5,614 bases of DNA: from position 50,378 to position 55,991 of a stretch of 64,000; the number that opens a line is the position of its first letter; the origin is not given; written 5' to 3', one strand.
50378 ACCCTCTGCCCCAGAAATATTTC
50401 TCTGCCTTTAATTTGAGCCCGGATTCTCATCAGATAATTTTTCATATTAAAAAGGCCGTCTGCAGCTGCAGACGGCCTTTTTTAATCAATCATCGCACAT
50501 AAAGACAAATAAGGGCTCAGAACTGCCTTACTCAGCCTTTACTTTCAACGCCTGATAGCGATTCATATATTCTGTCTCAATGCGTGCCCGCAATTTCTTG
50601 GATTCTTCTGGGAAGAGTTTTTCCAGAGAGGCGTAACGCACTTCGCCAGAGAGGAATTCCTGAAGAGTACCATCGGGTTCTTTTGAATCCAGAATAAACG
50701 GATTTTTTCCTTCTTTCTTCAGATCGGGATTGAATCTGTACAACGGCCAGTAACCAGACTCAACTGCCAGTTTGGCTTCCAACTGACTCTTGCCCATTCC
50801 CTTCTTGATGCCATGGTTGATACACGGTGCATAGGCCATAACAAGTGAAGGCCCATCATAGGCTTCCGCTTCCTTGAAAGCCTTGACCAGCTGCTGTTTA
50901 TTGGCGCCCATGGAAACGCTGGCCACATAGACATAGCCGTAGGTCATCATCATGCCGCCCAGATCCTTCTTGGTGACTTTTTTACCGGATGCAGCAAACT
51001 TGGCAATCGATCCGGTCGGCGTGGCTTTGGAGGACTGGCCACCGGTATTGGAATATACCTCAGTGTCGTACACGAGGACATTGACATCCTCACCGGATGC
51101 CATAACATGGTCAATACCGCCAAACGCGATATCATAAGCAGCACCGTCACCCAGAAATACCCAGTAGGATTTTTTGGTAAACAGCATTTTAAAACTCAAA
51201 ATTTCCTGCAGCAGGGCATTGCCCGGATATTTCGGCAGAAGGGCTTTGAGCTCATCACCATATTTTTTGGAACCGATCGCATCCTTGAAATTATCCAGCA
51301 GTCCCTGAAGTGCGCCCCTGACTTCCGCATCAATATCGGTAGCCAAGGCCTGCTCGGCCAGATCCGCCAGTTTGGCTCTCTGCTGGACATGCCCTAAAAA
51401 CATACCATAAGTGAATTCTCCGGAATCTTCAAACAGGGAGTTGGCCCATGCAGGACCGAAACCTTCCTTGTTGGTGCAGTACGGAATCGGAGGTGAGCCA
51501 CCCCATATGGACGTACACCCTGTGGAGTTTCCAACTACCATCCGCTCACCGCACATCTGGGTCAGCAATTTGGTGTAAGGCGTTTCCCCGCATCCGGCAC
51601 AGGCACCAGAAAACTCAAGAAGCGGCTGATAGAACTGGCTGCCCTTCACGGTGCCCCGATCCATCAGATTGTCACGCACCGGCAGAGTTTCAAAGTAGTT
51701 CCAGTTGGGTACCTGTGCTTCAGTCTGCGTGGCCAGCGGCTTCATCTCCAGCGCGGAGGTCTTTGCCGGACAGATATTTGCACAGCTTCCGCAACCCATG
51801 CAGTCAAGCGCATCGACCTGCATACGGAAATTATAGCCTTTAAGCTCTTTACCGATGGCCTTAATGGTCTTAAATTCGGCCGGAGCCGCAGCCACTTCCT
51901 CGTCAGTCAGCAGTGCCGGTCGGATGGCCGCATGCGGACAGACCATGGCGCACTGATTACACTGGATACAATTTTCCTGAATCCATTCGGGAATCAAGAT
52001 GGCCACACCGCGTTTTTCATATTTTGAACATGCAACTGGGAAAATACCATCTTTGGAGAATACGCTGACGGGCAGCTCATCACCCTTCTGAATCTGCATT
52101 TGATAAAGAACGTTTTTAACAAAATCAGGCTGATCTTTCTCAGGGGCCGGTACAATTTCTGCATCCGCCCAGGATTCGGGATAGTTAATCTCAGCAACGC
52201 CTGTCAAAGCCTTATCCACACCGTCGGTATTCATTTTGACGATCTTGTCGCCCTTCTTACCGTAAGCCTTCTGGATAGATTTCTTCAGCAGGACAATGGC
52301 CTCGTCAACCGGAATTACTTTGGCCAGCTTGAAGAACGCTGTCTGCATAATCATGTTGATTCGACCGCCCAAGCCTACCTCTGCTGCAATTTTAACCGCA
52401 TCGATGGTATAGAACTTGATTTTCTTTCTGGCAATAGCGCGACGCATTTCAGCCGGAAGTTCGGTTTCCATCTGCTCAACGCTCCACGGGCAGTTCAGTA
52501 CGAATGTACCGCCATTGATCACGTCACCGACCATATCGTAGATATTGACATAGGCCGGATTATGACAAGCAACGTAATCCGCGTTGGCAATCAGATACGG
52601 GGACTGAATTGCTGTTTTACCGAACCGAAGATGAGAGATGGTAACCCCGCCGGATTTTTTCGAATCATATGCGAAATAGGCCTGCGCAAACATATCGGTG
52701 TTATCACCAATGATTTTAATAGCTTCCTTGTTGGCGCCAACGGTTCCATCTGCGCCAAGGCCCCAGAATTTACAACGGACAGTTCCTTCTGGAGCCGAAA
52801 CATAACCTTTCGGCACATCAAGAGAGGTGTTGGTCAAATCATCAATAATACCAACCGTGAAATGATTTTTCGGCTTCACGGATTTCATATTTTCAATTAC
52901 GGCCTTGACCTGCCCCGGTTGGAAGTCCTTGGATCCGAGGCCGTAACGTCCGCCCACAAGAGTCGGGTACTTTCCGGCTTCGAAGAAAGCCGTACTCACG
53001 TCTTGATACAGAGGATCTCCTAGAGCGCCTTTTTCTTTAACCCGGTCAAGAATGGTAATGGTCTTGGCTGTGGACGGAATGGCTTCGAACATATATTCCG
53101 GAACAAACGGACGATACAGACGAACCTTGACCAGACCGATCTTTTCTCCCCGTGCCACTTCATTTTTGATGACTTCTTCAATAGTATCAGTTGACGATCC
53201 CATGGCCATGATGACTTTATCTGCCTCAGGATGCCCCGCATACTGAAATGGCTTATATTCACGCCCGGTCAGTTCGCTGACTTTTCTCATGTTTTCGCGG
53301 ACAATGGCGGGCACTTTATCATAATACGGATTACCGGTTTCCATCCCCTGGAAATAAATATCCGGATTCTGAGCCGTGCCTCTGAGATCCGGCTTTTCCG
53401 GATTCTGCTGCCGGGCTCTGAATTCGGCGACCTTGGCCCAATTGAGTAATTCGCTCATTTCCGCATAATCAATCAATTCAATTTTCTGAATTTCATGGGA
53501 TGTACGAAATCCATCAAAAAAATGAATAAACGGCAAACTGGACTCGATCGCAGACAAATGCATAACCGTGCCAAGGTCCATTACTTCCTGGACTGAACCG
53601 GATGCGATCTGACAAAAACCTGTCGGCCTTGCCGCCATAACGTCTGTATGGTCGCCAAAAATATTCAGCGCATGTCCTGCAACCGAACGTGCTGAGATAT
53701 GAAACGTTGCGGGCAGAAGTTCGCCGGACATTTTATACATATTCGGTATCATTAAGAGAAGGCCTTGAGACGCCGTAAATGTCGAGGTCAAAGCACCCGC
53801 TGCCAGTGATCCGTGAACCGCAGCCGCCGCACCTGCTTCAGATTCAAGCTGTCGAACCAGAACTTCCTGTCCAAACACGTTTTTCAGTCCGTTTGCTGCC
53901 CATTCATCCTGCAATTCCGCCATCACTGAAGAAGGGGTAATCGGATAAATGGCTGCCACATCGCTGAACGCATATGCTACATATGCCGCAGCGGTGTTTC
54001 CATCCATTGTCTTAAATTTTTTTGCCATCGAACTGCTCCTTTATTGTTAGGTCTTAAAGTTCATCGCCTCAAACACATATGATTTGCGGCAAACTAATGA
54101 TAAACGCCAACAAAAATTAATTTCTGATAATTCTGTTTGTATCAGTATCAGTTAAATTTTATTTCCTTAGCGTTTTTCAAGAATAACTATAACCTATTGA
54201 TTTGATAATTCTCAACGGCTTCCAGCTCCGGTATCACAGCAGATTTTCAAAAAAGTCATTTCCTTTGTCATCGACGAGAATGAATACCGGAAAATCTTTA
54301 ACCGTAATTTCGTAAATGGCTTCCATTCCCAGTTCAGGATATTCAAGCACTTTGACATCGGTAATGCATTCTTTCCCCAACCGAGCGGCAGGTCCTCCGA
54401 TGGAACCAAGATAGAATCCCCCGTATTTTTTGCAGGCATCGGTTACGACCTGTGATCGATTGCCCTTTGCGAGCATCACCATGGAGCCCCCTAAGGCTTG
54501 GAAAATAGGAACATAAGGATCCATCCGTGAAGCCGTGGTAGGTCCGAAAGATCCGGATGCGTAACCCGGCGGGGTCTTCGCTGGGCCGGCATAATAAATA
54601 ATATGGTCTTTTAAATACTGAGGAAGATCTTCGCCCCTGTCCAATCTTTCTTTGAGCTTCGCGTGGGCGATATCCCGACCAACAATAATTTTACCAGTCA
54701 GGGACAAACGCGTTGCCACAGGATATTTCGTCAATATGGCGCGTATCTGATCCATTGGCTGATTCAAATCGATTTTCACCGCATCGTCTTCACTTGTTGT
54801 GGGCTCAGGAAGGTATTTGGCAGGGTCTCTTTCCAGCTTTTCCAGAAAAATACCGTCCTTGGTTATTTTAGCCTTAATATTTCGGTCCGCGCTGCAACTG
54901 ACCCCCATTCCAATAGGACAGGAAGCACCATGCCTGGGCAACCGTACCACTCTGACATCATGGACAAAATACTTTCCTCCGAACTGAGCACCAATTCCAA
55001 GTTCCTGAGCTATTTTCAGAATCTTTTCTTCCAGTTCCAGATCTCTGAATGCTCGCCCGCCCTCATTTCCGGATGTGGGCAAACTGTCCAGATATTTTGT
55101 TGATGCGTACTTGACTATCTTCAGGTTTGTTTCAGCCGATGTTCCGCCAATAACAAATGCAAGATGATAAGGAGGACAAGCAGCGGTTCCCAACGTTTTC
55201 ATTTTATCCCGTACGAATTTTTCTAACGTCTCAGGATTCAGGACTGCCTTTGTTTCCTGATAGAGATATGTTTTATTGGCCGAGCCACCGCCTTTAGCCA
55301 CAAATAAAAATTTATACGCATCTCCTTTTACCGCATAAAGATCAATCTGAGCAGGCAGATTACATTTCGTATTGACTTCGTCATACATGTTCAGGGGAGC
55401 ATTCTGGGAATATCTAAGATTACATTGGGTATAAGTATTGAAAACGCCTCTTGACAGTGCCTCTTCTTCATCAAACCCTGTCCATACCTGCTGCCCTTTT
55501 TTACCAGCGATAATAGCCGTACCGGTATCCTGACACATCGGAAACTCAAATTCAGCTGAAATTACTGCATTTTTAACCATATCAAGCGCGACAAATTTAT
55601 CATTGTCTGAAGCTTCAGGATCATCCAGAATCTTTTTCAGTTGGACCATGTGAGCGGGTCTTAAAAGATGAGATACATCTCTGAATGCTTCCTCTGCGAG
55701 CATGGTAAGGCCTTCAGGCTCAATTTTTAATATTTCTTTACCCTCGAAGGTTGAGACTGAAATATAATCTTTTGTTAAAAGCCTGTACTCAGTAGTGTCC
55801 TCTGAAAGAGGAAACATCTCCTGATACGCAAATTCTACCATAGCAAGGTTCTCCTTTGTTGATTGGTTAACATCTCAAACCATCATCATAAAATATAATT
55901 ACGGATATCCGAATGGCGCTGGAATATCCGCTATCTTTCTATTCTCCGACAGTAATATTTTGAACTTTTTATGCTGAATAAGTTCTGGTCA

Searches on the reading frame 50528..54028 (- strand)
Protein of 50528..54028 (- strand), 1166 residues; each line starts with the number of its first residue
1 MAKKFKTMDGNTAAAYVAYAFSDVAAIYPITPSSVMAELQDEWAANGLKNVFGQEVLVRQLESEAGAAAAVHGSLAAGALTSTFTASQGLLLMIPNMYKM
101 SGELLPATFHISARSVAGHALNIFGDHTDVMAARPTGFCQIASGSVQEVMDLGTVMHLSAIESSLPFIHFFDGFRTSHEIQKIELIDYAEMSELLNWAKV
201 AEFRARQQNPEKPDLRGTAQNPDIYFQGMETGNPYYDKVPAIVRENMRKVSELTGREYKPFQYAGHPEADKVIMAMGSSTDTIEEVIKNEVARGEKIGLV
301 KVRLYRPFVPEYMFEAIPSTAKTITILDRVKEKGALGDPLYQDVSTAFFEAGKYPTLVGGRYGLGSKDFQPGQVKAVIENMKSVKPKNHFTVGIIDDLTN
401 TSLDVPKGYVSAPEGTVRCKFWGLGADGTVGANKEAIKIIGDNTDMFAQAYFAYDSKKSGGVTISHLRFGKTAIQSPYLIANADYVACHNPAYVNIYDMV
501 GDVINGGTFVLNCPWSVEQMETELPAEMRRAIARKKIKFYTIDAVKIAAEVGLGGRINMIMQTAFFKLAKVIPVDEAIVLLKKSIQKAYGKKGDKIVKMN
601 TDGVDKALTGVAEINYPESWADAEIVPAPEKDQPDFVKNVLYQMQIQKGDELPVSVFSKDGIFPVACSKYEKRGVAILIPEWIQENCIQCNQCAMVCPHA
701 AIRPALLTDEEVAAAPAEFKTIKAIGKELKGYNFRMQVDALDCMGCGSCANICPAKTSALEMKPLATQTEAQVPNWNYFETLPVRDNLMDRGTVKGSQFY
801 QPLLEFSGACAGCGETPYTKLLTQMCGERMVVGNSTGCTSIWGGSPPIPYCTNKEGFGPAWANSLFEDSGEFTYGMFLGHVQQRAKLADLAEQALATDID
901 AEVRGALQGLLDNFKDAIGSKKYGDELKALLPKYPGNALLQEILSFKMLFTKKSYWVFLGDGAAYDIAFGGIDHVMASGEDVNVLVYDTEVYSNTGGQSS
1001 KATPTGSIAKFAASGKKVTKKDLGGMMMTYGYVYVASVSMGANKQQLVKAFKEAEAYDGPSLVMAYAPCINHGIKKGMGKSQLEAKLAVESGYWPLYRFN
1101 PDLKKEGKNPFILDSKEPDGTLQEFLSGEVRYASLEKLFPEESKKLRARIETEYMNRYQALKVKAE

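Call 53: search_protein_families(library=pfam, proteins=[window:50528-54028:-], max_evalue=0.001)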
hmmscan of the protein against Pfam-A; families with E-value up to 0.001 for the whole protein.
window:50528-54028:- (1166 aa): 15 families
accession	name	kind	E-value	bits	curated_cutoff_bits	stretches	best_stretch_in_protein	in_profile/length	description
PF01855.24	POR_N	-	3e-73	246.8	27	1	17-247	2-230/231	Pyruvate flavodoxin/ferredoxin oxidoreductase, thiamine diP-bdg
PF01558.24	POR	-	3.4e-30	105.9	27.4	1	425-607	1-171/173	Pyruvate ferredoxin/flavodoxin oxidoreductase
PF10371.14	EKR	-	8.2e-19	67.6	27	1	627-676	6-55/55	Domain of unknown function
PF17147.9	PFOR_II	-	4.1e-13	50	27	1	269-373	1-101/102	Pyruvate:ferredoxin oxidoreductase core domain II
PF02775.26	TPP_enzyme_C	-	4.1e-11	43.3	21.9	1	947-1063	41-149/151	Thiamine pyrophosphate enzyme, C-terminal TPP binding domain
PF12838.12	Fer4_7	-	4.2e-10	40.4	27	1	686-756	1-51/52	4Fe-4S dicluster domain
PF00037.32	Fer4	-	1e-08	35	21.1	2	681-703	2-24/24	4Fe-4S binding domain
PF13484.11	Fer4_16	-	1.1e-08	36.2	30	1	686-755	1-65/66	4Fe-4S double cluster binding domain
PF12797.12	Fer4_2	-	1.7e-07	31.2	24.5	1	736-755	3-22/22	4Fe-4S binding domain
PF12837.12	Fer4_6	-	2.3e-07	30.9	25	1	679-702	1-24/24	4Fe-4S binding domain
PF13183.11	Fer4_8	-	1.1e-06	29.5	27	1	685-756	3-67/68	4Fe-4S dicluster domain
PF13237.11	Fer4_10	-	1.3e-05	25.4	25.5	1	684-754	6-53/53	4Fe-4S dicluster domain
PF14697.11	Fer4_21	-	1.5e-05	25.5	35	0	684-755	5-53/59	4Fe-4S dicluster domain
PF13187.11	Fer4_9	-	2.5e-05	24.6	27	1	686-756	1-50/52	4Fe-4S dicluster domain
PF22338.1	Pyruv_OxRed_insertion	-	0.00073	20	27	0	884-945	2-62/66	Pyruvate-ferredoxin oxidoreductase, insertion domain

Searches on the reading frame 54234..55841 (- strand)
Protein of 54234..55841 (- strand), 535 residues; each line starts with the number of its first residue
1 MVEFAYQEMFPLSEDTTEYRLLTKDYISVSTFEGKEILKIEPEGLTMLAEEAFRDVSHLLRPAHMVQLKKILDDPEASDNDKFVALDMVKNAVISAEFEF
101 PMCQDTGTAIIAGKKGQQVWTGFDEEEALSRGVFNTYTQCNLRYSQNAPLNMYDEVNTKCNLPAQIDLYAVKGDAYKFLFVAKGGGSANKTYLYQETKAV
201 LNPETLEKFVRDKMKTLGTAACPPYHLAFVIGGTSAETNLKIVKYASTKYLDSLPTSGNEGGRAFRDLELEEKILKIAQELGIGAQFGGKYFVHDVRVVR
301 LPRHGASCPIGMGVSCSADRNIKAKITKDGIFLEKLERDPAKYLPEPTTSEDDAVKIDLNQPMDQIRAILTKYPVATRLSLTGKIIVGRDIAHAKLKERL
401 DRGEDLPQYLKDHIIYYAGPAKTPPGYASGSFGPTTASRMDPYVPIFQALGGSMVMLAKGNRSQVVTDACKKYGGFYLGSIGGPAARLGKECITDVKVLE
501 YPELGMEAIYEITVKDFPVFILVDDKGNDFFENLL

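Call 53: search_protein_families(library=pfam, proteins=[window:54234-55841:-], max_evalue=0.001)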
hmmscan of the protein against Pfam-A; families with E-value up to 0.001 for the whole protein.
window:54234-55841:- (535 aa): 2 families
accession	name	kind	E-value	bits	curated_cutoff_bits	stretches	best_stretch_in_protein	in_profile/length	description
PF05683.17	Fumerase_C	-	1.8e-84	282.6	22.2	1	330-533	1-204/205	Fumarase C-terminus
PF05681.19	Fumerase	-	9.3e-82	274.8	25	1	48-324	3-269/270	Fumarate hydratase (Fumerase)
